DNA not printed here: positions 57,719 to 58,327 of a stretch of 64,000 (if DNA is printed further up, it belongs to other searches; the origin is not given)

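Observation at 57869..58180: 103-aa stand-alone SET-domain protein (viral-type minimal lysine methyltransferase)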

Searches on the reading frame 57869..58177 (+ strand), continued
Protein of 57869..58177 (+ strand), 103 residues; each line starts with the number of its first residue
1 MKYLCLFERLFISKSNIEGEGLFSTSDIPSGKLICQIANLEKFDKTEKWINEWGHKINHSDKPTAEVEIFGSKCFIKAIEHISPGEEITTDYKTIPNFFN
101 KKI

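Call 43: find_encoding_contigs(protein=P0004, flank=10000, max_places=4)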
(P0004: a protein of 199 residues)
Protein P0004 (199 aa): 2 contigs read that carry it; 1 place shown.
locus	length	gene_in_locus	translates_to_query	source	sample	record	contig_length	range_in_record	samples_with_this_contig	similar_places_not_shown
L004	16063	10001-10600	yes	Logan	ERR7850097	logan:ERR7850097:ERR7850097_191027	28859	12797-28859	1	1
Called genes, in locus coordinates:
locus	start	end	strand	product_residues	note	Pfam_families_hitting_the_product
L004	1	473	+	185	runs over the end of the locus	PF01844:HNH, PF14279:HNH_5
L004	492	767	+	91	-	-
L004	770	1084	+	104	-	-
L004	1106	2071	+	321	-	PF01145:Band_7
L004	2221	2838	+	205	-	-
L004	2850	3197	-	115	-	-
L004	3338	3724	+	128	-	-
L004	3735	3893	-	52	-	-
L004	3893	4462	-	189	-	-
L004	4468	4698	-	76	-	-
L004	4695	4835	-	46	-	-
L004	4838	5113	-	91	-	-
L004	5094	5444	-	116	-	-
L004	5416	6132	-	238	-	-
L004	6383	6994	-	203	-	-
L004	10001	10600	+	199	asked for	PF00856:SET (weak), PF00583:Acetyltransf_1, PF13508:Acetyltransf_7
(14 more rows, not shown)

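Call 44: find_encoding_contigs(protein=P0038, flank=10000, max_places=3)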
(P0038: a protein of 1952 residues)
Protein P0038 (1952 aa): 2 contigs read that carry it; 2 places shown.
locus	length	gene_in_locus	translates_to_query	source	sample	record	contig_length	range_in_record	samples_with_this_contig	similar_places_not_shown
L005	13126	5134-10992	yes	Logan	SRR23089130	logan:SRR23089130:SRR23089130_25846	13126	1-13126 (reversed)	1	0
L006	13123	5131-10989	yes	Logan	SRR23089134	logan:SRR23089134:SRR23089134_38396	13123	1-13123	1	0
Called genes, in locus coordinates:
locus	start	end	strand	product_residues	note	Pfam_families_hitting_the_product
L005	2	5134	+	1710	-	?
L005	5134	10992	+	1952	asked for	PF00856:SET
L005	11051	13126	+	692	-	?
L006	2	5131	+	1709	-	?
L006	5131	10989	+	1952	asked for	PF00856:SET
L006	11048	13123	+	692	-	?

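Call 47: find_related_loci(query=A1, collection=viral_contigs, flank=10000)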
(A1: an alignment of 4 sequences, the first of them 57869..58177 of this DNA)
Query A1 (103 aa) in viral_contigs; peptide patterns used: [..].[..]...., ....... (x = any residue, [..] = any of these).
159 stretches matched a pattern, but none encodes a relative of the query by tblastn (E <= 1e-3).

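Call 48: find_related_loci(query=A1, collection=genome_contigs, flank=6000)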
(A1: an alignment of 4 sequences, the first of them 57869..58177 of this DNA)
Query A1 (103 aa) in genome_contigs; peptide patterns used: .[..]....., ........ (x = any residue, [..] = any of these).
55 stretches matched a pattern, but none encodes a relative of the query by tblastn (E <= 1e-3).
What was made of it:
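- Tried and rejected: find_related_loci with the close-homolog alignment: nothing in IMG/VR or GTDB genomes (calls 47, 48).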

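Call 54: search_solved_structures(query=A2, max_evalue=0.001, show_alignments=5)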
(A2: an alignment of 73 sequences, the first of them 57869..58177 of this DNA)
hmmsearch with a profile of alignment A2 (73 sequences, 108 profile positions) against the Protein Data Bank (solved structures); distinct sequences matched with E-value up to 0.001: 158 (the best 60 are shown).
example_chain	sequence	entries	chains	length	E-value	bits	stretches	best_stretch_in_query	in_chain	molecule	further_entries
5f5e_A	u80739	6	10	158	4.5e-16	61.8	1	4-91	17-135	Histone-lysine N-methyltransferase 2A | Histone-lysine N-methyltransferase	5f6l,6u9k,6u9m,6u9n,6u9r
2w5y_A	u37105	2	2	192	5.6e-16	61.5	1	4-91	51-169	HISTONE-LYSINE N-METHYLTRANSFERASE HRX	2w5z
7w67_C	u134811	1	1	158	6.8e-16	61.2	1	4-91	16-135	Histone-lysine N-methyltransferase 2A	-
7w6a_C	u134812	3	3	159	6.9e-16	61.2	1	4-91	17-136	Histone-lysine N-methyltransferase 2A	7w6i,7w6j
6kiu_K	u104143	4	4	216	8.5e-16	60.9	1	4-91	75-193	Histone-lysine N-methyltransferase 2A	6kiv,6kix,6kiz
7ud5_K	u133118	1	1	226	9.8e-16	60.7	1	4-91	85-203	cDNA FLJ56846, highly similar to Zinc finger protein HRX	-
6pwv_C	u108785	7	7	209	1e-15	60.6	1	4-91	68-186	Histone-lysine N-methyltransferase 2A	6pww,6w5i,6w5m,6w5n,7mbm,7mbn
7u5v_A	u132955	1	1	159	1.1e-15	60.5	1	7-91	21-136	Histone-lysine N-methyltransferase 2A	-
4z4p_A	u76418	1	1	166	7.5e-15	57.8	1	4-90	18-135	Histone-lysine N-methyltransferase 2D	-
5f59_A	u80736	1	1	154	9.4e-15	57.5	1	4-91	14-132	Histone-lysine N-methyltransferase 2C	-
7bre_B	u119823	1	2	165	9.6e-15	57.5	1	4-91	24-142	Histone-lysine N-methyltransferase 2B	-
5f6k_C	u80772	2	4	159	1e-14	57.4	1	4-91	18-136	Histone-lysine N-methyltransferase 2C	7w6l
6kiw_K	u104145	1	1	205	2.2e-14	56.3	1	4-91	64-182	Histone-lysine N-methyltransferase 2C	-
9yle_K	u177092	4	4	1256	1.7e-12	50.3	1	4-90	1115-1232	[histone H3]-lysine(4) N-methyltransferase,Histone-lysine N-methyltransferase 2D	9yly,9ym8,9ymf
9yl3_K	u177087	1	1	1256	1.7e-12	50.3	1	4-90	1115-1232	[histone H3]-lysine(4) N-methyltransferase,Histone-lysine N-methyltransferase 2D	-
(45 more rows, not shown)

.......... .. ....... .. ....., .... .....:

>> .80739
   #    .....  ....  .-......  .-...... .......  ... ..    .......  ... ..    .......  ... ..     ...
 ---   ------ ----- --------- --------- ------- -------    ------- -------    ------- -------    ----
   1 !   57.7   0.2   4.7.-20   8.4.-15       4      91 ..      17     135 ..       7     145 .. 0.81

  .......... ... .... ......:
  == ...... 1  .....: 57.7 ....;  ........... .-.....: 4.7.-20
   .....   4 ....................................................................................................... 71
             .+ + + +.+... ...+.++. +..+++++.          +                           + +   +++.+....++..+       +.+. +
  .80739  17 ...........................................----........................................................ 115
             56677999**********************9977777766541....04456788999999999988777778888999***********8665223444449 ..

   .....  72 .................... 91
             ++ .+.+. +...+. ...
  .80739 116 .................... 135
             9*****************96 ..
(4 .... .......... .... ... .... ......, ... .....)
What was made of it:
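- On SET domain (Pfam PF00856) protein methyltransferases: The family profile hits MLL1 SET at 4.5e-16 (call 54).
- Closest known: Eukaryotic MLL/KMT2-type SET domains. Same: These are the best sequence and profile matches in the PDB (E=4.5e-16, call 54).
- Family profile against the PDB: MLL1 SET 4.5e-16 and vSET 1.9e-12, over the whole length (call 54).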

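Call 57: search_protein_families(library=phrogs, proteins=[P0022, P0038, P0031, P0026, P0045, P0040, P0004, P0042], max_evalue=0.001)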
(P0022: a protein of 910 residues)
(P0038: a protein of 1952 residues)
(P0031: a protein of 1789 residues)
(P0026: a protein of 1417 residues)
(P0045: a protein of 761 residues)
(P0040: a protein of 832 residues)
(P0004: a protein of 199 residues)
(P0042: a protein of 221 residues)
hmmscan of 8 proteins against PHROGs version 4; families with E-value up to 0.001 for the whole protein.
P0022 (910 aa): 2 families
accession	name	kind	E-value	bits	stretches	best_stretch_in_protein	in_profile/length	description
phrog_34170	-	unknown function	0.00022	21.8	1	1-91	186-277/296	-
phrog_28741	-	unknown function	0.00054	20.9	0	9-89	11-93/100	-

P0038 (1952 aa): 2 families
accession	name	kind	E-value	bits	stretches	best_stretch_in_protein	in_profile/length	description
phrog_34170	-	unknown function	4.3e-09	37.3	0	327-416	186-277/296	-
phrog_28741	-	unknown function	8.8e-05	23.5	0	332-414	9-93/100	-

P0031 (1789 aa): 2 families
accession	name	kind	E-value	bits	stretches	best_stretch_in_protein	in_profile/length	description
phrog_2307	-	other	8.7e-10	39.7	1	1070-1127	30-87/212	L-alanyl-D-glutamate peptidase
phrog_5115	-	moron, auxiliary metabolic gene and host takeover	5.7e-07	30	0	1641-1712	42-112/283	ferredoxin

P0026 (1417 aa): 2 families
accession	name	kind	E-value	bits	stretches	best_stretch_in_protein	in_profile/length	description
phrog_24249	-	tail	6.8e-09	36.1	1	1222-1300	659-731/739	tail protein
phrog_34170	-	unknown function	0.0004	21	1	1310-1397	188-276/296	-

P0045 (761 aa): 2 families
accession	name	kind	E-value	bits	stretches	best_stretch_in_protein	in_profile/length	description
phrog_28741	-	unknown function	2.7e-06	28.3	1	6-87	10-93/100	-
phrog_34170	-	unknown function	4.3e-05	24.1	1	4-89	191-277/296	-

P0040 (832 aa): 1 family
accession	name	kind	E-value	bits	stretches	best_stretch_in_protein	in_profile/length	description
phrog_28741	-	unknown function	8.8e-07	29.9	1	9-90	11-94/100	-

P0004 (199 aa): 1 family
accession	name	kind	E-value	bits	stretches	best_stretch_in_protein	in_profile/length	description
phrog_3810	-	other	5.7e-05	24.1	1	133-178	68-115/155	acetyltransferase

P0042 (221 aa): 4 families
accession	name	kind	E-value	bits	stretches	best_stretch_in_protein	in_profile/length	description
phrog_34170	-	unknown function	2.2e-42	146.6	2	3-113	158-277/296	-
phrog_12032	-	tail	4.5e-31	108.4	1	122-209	19-107/160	short tail fiber protein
phrog_24280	-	tail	1.7e-22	80.7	1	106-209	11-115/169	tail fiber adhesin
phrog_28741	-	unknown function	1.1e-08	35.9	1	36-112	10-94/100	-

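Call 66: find_encoding_contigs(protein=P0005, flank=6000, max_places=2)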
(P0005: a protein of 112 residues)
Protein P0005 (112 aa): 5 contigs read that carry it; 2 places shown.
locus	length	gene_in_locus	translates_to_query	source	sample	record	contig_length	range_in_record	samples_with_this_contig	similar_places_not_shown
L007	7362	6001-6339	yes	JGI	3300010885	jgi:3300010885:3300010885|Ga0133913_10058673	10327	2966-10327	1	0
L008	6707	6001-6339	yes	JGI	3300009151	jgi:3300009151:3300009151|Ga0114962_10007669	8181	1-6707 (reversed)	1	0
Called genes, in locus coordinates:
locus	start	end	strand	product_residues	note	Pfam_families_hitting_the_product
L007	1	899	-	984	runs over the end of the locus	-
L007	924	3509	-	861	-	-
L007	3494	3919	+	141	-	PF20216:DUF6576 (weak)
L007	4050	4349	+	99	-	-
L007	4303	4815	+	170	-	-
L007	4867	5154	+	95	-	-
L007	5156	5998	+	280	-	-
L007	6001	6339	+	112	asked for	PF00856:SET (weak)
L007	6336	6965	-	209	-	-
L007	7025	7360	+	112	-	?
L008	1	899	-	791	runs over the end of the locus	?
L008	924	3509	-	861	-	-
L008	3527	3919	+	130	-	PF20216:DUF6576 (weak)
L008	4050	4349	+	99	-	-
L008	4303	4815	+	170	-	-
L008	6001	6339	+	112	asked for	PF00856:SET (weak)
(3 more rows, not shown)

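Call 67: find_encoding_contigs(protein=P0006, flank=6000, max_places=2)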
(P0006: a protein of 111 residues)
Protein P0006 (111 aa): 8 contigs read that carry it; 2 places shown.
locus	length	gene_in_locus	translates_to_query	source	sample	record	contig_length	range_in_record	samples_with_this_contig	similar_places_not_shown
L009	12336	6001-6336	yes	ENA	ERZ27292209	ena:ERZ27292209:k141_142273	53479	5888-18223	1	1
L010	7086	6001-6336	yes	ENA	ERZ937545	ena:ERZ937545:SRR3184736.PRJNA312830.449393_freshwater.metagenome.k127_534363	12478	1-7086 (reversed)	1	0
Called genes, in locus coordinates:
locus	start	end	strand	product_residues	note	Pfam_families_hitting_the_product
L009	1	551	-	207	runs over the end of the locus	-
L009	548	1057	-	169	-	-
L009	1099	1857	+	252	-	-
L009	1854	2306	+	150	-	-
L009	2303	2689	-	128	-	-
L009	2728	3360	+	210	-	-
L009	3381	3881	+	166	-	-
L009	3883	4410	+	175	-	-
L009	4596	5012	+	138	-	-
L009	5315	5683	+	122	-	-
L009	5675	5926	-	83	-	-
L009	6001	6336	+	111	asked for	PF00856:SET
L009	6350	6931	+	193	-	-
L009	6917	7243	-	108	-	-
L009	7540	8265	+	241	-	-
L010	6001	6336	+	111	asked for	PF00856:SET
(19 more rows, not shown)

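Call 68: find_encoding_contigs(protein=P0010, flank=6000, max_places=2)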
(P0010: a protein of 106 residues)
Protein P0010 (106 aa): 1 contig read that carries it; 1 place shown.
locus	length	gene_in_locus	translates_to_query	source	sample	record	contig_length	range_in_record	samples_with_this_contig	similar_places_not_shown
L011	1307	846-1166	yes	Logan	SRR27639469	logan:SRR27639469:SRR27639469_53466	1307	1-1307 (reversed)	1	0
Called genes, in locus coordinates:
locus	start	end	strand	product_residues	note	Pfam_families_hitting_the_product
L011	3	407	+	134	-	?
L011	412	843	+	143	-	-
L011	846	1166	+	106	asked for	PF00856:SET (weak)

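Call 72: find_encoding_contigs(protein=P0026, flank=10000, max_places=2)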
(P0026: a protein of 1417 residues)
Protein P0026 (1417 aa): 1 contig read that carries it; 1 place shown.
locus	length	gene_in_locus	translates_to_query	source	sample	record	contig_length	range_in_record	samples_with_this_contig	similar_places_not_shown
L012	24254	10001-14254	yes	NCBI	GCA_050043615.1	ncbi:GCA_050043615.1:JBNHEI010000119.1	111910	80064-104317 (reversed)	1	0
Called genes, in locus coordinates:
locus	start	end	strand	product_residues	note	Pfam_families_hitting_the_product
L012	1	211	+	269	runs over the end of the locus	PF09603:Fib_succ_major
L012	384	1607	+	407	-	-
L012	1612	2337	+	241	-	PF25702:CrAss_Ring_2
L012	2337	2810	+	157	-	-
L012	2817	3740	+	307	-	PF24228:CrAss_Ring_1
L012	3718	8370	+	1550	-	PF25731:crAss_MUZ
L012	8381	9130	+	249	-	-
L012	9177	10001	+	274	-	-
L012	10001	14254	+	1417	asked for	PF03734:YkuD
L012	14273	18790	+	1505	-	-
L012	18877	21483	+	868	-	-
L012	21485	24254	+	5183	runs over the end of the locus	PF01443:Viral_helicase1 (faint), PF25176:DUF7831, PF05970:PIF1, PF13245:AAA_19, PF13401:AAA_22 (weak), PF13604:AAA_30, PF13538:UvrD_C_2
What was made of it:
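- One such protein, P0026, lies three genes downstream of the crAss Ring and muzzle genes on a 112 kb contig (call 72).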

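Call 73: find_encoding_contigs(protein=P0031, flank=10000, max_places=2)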
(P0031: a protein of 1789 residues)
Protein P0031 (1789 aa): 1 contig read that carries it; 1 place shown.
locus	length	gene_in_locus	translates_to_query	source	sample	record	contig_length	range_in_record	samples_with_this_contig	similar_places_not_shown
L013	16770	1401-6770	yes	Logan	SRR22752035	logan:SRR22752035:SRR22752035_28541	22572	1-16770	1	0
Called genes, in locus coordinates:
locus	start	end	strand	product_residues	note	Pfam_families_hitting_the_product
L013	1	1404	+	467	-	?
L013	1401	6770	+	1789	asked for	PF00856:SET (faint)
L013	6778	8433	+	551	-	-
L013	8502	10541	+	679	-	-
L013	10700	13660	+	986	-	-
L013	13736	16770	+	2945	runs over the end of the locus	?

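Call 83: fold_search(model_id=the predicted structure, library=viral)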
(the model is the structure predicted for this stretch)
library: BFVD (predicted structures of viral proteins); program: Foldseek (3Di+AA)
matches with E <= 10: 257; with E <= 0.001: 26
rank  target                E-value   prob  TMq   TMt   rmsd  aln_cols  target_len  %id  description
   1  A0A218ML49            3.9e-08  1.00  0.76  0.09   4.6       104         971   24  SET domain-containing protein [uncultured virus]
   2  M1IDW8                1.7e-07  1.00  0.70  0.63   3.6       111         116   24  (no name in the UniProt tables at hand)
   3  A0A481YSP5            1.9e-07  1.00  0.80  0.82   1.6        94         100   30  SET domain protein [Marseillevirus LCMAC101]
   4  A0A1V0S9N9            2.6e-07  1.00  0.78  0.64   2.8        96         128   20  SET domain-containing protein [Catovirus CTV1]
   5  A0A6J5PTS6            1.3e-06  1.00  0.72  0.29   1.9        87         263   20  SET domain containing protein [uncultured Caudovirales phage]
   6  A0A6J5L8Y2            1.4e-06  1.00  0.70  0.58   4.4       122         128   19  SET domain containing protein [uncultured Caudovirales phage]
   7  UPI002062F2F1         5.0e-06  1.00  0.66  0.67   3.5        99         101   23  (no name look-up for this kind of identifier)
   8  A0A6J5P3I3            1.8e-05  1.00  0.68  0.45   5.1       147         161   18  SET domain containing protein [uncultured Caudovirales phage]
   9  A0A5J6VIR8            3.2e-05  1.00  0.63  0.39   5.2       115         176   20  SET domain protein [Megaviridae environmental sample]
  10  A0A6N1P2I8            3.8e-05  1.00  0.58  0.24   7.8       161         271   14  Putative SET domain-containing protein [Tupanvirus soda lake]
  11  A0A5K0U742            8.6e-05  1.00  0.67  0.30   5.2       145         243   22  SET domain-containing protein-lysine N-methyltransferase [Yasminevirus sp. GU-2018]
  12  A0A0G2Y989            8.6e-05  1.00  0.66  0.28   5.6       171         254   13  SET domain-containing protein [Acanthamoeba polyphaga mimivirus Kroon]
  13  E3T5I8                1.0e-04  1.00  0.59  0.39   6.0       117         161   23  SET domain-containing protein [Cafeteria roenbergensis virus (strain BV-PW1)]
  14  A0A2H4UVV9            1.1e-04  1.00  0.61  0.34   4.9       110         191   23  Lysine methyltransferase [Bodo saltans virus]
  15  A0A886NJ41            2.7e-04  1.00  0.68  0.37   5.7       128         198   22  (no name in the UniProt tables at hand)
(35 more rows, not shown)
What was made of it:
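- Closest known: SET-domain proteins annotated in uncultured Caudovirales and other viral metagenome bins. Same: They share the predicted fold (BFVD hits at E=4e-8 to 1e-6, TM up to 0.80; call 83).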

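Call 85: find_encoding_contigs(protein=window:57869-58177:+, flank=2000, max_places=3)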
Protein window:57869-58177:+ (103 aa): 4 contigs read that carry it; 2 places shown.
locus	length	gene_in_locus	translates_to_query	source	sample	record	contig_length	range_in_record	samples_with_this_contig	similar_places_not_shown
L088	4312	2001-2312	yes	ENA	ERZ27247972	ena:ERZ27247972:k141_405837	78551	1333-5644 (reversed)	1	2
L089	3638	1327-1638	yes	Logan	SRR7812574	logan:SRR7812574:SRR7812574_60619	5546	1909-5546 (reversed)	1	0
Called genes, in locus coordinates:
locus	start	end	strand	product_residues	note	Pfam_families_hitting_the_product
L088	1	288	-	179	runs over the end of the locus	-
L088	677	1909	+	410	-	-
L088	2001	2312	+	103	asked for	PF00856:SET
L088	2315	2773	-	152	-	-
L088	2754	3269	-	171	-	PF01145:Band_7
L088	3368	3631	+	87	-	-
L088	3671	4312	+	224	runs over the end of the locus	-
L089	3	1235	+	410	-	?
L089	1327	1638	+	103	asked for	PF00856:SET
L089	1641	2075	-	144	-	-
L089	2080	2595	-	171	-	PF01145:Band_7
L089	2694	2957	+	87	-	-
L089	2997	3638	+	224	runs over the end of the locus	-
